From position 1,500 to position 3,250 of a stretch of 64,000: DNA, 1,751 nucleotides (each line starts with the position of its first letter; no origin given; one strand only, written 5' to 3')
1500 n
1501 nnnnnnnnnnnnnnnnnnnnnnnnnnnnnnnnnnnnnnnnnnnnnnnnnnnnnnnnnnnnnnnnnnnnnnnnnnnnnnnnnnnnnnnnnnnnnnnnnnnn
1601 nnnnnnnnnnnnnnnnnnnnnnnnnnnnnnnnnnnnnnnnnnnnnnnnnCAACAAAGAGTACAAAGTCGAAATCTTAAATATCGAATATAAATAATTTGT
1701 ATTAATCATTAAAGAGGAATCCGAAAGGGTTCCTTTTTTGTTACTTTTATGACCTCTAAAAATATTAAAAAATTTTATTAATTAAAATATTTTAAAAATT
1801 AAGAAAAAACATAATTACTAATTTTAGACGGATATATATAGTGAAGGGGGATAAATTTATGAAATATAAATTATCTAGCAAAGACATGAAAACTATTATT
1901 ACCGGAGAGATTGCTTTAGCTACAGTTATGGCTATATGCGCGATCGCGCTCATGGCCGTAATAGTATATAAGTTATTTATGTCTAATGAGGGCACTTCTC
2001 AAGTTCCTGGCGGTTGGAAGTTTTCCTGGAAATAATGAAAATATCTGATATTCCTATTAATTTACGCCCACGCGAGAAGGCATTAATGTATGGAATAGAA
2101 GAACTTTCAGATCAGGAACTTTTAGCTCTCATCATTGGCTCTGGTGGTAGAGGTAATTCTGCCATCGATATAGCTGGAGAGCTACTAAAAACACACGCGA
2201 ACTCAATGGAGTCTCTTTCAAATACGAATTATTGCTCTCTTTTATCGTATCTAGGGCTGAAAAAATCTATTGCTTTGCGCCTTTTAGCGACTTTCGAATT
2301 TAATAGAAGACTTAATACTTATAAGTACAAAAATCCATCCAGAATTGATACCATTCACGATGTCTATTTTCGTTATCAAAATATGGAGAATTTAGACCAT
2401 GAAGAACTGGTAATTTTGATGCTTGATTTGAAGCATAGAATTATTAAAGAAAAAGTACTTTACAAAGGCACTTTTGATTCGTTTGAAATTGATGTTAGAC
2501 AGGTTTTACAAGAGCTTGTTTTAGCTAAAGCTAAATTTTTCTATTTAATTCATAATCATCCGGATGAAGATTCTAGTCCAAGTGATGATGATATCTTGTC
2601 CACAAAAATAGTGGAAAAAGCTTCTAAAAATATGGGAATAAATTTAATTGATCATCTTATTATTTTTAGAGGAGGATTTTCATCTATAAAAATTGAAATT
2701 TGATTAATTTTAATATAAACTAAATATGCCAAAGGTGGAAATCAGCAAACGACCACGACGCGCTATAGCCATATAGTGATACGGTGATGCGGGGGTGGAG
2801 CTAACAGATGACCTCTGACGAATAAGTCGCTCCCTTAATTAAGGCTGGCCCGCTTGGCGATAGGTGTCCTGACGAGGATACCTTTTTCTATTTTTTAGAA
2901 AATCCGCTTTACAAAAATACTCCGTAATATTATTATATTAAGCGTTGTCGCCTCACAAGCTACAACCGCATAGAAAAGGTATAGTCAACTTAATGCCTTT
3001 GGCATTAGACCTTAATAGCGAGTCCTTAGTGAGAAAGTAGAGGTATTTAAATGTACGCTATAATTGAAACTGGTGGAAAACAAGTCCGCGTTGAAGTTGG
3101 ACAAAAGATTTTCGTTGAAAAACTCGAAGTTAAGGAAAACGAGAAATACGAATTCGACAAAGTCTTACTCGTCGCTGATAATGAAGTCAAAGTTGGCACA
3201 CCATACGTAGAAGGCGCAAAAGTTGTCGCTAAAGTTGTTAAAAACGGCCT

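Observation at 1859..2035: Membrane-anchored 58-aa peptide ending in PGG-WKFSWK, translationally coupled to JAB-domain RadC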

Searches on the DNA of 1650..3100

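Call 12: search_rna_families(source=window, start=1650, end=3100, threshold=evalue, max_evalue=10)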
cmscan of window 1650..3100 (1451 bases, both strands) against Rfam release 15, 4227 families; matches with E-value up to 10: 10.
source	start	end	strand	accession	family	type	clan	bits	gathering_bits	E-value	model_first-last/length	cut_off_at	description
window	2954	3036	+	RF00559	L21_leader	Cis-reg; leader;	-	34.5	36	8.2e-05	1-77/77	no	Ribosomal protein L21 leader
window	1662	1757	-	RF02434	SpF39_sRNA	Gene; sRNA;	-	23.7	60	3.4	1-109/109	no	Streptococcus sRNA SpF39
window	2882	2981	-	RF00225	IRES_Tobamo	Cis-reg; IRES;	-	20.5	50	2.8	1-151/151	no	Tobamovirus internal ribosome entry site (IRES)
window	2175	2241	-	RF00898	mir-242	Gene; miRNA;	-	17.1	54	4.2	1-77/77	no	mir-242 microRNA precursor family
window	2039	2186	-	RF01627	ceN36-1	Gene; snRNA; snoRNA; HACA-box;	-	17.1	48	4.6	1-130/130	no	Nematode snoRNA ceN36-1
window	2518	2609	-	RF00333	snoZ157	Gene; snRNA; snoRNA; CD-box;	CL00063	16.4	55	7.7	1-100/100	no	Small nucleolar RNA Z157/R69/R10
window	1920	1967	+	RF03600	MIR3627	Gene; miRNA;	-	15.2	64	7.4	1-89/89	no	MIR3627 microRNA precursor family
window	2870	2895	+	RF02162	XIST_A_REPEAT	Gene; sRNA;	-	14.7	33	3.8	1-37/37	no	XIST RNA A repeat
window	2107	2139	-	RF01152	sR1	Gene; snRNA; snoRNA; CD-box;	-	14.2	45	0.88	1-57/57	no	Small nucleolar RNA sR1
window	2140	2192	+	RF00168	Lysine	Cis-reg; riboswitch;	-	11.5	30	5.1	1-182/182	no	Lysine riboswitch aptamer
